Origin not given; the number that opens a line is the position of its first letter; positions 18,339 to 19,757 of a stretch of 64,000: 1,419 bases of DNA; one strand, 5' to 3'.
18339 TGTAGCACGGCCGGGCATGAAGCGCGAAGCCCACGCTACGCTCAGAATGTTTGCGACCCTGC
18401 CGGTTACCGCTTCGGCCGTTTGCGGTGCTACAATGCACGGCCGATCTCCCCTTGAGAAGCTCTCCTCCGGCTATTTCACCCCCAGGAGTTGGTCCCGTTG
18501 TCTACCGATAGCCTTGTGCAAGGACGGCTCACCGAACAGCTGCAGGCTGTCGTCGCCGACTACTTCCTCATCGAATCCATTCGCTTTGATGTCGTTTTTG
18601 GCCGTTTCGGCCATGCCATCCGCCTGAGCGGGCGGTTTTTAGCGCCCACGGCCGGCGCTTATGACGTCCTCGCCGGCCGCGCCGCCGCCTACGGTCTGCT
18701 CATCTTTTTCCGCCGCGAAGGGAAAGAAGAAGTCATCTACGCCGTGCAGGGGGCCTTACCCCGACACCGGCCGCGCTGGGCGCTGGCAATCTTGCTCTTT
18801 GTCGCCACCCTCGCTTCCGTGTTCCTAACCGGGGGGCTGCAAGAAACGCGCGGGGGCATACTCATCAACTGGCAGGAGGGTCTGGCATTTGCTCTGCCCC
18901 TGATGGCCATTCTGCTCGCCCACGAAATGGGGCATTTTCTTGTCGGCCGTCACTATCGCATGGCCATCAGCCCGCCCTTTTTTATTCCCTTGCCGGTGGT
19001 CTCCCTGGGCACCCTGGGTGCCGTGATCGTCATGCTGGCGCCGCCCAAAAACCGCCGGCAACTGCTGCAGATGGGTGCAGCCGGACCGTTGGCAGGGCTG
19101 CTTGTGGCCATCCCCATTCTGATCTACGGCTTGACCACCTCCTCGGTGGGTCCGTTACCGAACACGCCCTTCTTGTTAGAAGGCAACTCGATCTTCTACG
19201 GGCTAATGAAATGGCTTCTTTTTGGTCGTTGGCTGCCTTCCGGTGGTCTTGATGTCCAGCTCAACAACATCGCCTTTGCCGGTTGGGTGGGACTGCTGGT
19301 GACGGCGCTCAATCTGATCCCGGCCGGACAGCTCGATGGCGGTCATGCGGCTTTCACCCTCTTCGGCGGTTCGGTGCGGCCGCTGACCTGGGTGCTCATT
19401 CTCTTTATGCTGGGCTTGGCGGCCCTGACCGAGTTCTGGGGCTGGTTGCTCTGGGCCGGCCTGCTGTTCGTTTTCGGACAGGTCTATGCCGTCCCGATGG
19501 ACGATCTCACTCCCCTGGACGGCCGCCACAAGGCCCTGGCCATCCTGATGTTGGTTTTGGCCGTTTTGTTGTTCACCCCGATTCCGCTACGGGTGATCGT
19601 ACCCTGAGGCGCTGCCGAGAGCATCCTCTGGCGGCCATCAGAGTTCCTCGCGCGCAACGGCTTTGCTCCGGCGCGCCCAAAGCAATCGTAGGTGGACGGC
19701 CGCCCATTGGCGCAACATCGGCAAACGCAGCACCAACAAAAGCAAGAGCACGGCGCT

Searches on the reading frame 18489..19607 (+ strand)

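Call 89: search_protein_families(library=pfam, proteins=[window:18489-19607:+], max_evalue=0.00001)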
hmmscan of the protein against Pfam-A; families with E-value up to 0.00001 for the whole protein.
window:18489-19607:+ (372 aa): 1 family
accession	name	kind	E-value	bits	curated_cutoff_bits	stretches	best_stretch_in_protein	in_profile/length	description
PF02163.28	Peptidase_M50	-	6.8e-16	58.7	27.2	1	133-297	1-202/221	Peptidase family M50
